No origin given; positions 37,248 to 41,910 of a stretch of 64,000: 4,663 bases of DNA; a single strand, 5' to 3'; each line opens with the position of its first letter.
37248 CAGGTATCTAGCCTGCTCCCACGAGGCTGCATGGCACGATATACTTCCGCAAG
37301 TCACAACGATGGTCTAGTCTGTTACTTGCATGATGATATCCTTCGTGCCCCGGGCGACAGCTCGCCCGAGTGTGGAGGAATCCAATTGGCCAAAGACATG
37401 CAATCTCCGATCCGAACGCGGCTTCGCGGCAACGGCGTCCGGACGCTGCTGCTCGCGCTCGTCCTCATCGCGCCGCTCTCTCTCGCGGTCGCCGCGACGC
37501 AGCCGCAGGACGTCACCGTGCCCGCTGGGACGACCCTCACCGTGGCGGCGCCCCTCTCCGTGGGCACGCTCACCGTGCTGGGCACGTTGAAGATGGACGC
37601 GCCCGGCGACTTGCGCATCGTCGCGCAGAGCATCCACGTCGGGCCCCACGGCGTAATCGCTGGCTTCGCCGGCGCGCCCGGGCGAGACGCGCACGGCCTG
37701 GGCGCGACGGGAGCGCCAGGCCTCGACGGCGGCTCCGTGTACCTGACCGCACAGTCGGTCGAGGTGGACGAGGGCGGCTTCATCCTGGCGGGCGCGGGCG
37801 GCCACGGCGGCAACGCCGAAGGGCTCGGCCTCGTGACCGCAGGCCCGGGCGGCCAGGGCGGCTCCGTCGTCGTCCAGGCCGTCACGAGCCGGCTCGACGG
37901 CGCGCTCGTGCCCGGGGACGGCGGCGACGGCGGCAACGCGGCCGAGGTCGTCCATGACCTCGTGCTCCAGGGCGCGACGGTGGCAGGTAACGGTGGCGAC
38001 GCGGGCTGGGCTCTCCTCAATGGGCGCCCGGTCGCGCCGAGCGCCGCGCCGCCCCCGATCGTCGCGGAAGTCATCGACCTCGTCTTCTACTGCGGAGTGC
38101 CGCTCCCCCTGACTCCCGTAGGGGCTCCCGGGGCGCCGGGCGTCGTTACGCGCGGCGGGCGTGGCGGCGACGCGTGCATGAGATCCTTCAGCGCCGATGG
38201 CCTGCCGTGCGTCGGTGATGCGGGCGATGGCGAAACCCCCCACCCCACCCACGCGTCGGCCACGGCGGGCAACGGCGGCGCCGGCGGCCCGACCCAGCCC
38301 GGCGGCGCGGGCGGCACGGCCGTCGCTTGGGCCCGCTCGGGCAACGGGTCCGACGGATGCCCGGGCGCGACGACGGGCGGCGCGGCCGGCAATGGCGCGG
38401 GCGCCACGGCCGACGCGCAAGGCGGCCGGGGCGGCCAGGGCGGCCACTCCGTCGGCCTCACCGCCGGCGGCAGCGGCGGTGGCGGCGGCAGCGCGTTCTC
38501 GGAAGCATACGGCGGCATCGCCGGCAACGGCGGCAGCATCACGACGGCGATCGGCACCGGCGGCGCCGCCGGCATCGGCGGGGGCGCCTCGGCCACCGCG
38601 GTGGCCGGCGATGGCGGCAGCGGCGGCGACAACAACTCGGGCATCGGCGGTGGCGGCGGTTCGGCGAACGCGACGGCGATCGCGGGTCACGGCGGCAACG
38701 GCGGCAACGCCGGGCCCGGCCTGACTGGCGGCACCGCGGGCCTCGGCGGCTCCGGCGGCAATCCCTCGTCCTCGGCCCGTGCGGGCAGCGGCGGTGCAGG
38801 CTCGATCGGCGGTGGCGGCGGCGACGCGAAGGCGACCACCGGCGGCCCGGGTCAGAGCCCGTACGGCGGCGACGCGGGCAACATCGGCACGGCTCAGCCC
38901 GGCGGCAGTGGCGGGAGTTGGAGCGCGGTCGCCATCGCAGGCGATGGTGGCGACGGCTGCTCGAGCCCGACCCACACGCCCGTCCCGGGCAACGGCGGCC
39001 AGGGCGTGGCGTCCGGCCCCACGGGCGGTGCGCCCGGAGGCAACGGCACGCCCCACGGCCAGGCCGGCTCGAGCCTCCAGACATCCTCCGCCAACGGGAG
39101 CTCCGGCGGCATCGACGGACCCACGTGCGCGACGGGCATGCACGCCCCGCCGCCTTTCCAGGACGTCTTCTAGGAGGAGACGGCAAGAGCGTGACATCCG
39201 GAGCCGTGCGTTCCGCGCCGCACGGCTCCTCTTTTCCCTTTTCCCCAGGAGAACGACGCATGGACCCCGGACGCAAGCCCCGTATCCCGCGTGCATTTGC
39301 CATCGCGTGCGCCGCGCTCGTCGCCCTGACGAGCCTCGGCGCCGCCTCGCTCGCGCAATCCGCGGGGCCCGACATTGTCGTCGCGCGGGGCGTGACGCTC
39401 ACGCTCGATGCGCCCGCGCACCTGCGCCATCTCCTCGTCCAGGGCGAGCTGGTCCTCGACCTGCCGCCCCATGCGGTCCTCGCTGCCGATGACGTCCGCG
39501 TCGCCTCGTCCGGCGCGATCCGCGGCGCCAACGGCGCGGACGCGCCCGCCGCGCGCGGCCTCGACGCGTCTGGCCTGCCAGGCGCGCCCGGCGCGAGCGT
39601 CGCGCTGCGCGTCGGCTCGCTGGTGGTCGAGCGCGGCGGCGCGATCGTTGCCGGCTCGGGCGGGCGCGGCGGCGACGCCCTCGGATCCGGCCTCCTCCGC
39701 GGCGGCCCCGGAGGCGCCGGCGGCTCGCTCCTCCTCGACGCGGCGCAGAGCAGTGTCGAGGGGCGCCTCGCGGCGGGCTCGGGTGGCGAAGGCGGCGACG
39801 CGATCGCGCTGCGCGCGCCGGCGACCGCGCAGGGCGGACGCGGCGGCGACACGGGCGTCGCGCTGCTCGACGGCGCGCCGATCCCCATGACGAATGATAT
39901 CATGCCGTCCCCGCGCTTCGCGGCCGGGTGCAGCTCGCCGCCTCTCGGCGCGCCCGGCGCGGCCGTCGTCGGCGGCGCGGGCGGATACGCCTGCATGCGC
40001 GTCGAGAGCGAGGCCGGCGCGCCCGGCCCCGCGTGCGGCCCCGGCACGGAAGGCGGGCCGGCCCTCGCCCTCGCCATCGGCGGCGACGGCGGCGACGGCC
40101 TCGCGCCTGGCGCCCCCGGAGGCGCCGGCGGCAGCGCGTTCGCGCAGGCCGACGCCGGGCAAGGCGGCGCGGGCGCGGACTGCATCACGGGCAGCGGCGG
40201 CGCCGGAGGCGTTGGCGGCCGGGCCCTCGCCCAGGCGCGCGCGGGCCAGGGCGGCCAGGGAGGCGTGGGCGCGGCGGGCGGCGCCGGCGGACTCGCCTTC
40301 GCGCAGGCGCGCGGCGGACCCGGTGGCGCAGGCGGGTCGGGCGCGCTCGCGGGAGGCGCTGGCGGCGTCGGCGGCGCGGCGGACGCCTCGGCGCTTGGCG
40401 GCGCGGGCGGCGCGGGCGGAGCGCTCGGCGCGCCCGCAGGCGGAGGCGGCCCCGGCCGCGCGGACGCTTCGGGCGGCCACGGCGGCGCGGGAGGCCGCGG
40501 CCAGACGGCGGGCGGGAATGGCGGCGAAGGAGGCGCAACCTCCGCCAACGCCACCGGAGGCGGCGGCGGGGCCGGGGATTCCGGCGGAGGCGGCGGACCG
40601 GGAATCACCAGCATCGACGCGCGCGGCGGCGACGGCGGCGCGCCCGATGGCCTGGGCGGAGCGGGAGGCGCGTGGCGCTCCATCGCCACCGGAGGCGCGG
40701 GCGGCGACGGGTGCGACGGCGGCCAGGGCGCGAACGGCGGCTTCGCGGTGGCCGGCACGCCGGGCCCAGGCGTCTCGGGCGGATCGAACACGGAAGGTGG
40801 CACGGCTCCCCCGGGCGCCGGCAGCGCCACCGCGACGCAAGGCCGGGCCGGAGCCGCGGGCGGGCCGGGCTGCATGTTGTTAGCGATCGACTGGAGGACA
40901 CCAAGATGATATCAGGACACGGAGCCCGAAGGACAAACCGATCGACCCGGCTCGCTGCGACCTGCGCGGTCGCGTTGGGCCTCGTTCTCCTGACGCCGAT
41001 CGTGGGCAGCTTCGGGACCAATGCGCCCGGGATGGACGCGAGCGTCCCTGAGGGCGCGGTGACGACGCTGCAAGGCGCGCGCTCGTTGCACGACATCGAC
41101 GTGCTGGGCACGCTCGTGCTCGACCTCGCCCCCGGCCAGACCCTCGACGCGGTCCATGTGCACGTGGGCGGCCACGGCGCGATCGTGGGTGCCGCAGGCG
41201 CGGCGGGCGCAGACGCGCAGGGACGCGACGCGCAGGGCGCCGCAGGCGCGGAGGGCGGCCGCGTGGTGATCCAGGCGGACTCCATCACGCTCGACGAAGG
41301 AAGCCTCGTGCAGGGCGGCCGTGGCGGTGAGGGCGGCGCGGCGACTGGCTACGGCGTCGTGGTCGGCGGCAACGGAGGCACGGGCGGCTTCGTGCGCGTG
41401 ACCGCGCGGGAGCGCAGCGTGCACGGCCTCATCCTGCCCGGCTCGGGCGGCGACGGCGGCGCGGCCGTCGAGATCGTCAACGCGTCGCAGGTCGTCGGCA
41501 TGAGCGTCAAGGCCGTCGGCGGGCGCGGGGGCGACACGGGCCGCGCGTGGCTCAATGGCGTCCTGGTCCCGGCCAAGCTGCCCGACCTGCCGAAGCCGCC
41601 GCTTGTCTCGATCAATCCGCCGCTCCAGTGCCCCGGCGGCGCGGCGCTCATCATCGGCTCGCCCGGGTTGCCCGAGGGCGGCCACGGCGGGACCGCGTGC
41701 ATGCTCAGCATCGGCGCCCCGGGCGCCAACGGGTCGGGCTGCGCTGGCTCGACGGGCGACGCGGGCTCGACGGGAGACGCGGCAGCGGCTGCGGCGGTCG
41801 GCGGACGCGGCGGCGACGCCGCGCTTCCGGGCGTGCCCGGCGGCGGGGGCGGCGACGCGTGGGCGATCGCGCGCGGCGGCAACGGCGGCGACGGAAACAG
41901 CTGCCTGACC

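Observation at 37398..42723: Novel paralogous family of GGxGG-repeat (PGRS/RTX-like) surface proteins; only the third carries a C-terminal anchor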

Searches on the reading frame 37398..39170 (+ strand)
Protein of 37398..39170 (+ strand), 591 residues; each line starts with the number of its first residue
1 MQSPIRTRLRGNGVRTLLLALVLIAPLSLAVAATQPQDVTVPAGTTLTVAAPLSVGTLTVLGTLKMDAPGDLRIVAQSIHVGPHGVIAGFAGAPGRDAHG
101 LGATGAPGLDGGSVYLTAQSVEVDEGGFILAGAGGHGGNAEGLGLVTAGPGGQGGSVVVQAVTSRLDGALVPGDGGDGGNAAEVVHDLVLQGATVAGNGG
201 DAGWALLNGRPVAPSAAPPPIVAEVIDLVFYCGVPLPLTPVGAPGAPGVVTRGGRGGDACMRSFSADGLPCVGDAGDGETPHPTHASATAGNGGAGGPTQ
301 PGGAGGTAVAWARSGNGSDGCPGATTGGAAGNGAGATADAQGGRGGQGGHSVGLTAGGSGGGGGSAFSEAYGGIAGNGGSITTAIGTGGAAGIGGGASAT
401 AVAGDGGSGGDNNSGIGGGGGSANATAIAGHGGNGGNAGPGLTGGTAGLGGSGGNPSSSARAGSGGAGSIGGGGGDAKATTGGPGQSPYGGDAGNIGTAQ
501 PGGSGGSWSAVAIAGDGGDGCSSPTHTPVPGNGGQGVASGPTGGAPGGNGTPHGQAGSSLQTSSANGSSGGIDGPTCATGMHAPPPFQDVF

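Call 4: search_protein_families(library=pfam, proteins=[window:37398-39170:+], max_evalue=1)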
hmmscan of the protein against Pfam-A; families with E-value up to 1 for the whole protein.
window:37398-39170:+ (591 aa): 1 family
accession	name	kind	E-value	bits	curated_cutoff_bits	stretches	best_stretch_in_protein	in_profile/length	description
PF10162.14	G8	-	0.019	15.3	22.9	1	36-85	11-62/124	G8 domain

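Call 5: search_protein_families(library=ncbifam, proteins=[window:37398-39170:+], max_evalue=1)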
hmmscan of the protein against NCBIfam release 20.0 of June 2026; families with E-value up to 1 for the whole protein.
window:37398-39170:+ (591 aa): 0 families

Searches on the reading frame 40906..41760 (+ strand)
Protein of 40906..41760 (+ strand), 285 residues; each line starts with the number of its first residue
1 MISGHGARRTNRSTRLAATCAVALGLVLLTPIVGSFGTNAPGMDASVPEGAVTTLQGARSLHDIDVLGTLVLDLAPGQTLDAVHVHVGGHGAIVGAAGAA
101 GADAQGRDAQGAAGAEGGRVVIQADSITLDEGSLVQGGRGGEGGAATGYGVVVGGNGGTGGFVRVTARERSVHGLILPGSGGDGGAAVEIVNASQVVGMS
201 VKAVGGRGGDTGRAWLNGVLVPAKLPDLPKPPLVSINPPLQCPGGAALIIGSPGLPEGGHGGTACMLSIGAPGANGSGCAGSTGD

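Call 14: find_homologous_proteins(query=A2, max_evalue=0.001)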
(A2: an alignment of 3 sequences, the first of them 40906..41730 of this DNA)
Query A2 (3 sequences) (275 aa, profile of the alignment): 8 proteins with E <= 0.001 among 8000 candidates.
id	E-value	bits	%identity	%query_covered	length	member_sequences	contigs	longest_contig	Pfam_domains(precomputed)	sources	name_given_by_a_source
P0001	1.0e-55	207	49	75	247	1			-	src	-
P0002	6.9e-29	119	36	82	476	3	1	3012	-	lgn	-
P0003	3.1e-25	107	35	69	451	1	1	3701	-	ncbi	-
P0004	1.4e-22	98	38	40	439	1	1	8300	-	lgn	-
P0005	1.1e-14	73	33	72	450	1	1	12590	-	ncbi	ncbi:MAG: hypothetical protein ACYDBQ_10905 [Thermoplasmatota archaeon]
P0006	7.2e-9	53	30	71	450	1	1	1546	-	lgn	-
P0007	1.4e-6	46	40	25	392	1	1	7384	-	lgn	-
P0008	2.1e-4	39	31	23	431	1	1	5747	-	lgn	-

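Call 16: find_encoding_contigs(protein=P0005, flank=10000, max_places=3)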
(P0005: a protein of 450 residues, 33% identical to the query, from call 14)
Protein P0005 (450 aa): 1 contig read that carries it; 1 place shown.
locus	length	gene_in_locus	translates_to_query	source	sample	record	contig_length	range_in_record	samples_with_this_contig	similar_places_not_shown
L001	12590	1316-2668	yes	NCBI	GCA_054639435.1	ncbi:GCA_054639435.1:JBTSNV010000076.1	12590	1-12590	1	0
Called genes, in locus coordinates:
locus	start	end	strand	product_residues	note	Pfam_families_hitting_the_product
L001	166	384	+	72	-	-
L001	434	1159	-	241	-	PF03301:Trp_dioxygenase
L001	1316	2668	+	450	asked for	-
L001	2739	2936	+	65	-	-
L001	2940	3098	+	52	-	-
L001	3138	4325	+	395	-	PF02771:Acyl-CoA_dh_N, PF02770:Acyl-CoA_dh_M, PF00441:Acyl-CoA_dh_1, PF08028:Acyl-CoA_dh_2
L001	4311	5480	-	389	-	PF04055:Radical_SAM, PF26257:DUF8061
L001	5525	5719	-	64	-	-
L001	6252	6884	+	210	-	-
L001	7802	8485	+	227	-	PF14018:DUF4234 (weak)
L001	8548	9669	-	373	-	-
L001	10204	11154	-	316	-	PF00890:FAD_binding_2 (weak), PF01266:DAO (faint), PF01946:Thi4 (faint), PF03486:HI0933_like (faint), PF07992:Pyr_redox_2, PF12831:FAD_oxidored (weak), PF13738:Pyr_redox_3, PF00070:Pyr_redox, +1 more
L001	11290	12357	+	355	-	PF02800:Gp_dh_C (faint)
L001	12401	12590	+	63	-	?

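Call 17: find_encoding_contigs(protein=P0007, flank=10000, max_places=3)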
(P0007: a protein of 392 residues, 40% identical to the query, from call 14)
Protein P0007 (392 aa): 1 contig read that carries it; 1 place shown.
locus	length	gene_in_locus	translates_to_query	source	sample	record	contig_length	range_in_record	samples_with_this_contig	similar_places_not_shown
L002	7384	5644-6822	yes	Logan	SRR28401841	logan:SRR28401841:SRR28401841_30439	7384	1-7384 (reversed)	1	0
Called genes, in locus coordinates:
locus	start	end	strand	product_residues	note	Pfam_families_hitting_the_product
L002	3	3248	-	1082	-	?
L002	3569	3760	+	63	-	-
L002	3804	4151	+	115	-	-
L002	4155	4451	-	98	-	-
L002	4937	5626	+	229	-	-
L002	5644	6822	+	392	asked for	-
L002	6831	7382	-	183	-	?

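Call 18: find_encoding_contigs(protein=P0004, flank=10000, max_places=3)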
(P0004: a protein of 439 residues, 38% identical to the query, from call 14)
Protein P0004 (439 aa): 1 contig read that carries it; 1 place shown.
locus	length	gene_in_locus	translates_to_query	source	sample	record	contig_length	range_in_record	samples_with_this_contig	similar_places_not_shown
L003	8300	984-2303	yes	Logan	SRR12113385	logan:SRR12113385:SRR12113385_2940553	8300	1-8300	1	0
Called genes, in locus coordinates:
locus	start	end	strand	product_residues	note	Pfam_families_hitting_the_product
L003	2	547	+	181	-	?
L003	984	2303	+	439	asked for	-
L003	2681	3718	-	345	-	PF08100:Dimerisation, PF00891:Methyltransf_2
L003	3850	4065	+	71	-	-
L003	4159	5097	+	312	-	PF00291:PALP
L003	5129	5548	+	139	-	PF14464:Prok-JAB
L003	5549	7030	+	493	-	PF02597:ThiS, PF00899:ThiF, PF00581:Rhodanese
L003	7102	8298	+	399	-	?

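Call 19: find_encoding_contigs(protein=P0008, flank=10000, max_places=3)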
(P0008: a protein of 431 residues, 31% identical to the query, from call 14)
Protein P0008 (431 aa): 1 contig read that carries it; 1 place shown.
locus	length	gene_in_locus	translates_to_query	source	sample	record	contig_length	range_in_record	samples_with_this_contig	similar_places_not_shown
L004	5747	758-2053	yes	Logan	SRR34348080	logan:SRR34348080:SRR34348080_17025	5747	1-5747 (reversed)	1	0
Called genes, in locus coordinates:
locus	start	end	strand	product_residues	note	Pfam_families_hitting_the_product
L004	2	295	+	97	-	?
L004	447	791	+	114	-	PF01978:TrmB, PF12802:MarR_2 (weak)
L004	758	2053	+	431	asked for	-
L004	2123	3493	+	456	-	-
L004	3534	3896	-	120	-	-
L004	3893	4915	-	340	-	-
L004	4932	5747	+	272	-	?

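Call 68: search_protein_representatives(alignment_id=A5)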
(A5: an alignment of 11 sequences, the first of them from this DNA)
Query: 11 sequences, 238 profile positions. Proteins with E-value up to 0.001 (for the whole library): 336; up to 1e-10: 101; up to 1e-30: 27. The best 150 are listed.
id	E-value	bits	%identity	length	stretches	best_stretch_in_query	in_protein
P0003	3.4e-73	262.6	-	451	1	2-238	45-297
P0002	3.1e-68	246.4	-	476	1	2-238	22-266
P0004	3.2e-62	226.7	-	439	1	9-238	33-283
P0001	6.2e-60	219.2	-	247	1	4-207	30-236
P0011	3.4e-55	203.7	-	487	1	4-238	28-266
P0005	3.0e-54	200.6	-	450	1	3-237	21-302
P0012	5.2e-51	190.0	-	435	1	4-238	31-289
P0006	1.2e-50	188.8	-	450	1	6-238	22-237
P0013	1.3e-47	178.9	-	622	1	6-237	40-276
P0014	2.0e-47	178.3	-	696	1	5-237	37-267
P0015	2.6e-44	168.1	-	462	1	8-238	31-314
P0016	3.8e-44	167.6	-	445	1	7-237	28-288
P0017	6.6e-44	166.8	-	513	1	6-237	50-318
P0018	6.8e-42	160.2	-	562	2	7-200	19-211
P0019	2.3e-41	158.4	-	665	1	8-238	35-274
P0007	2.4e-26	109.3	-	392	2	73-183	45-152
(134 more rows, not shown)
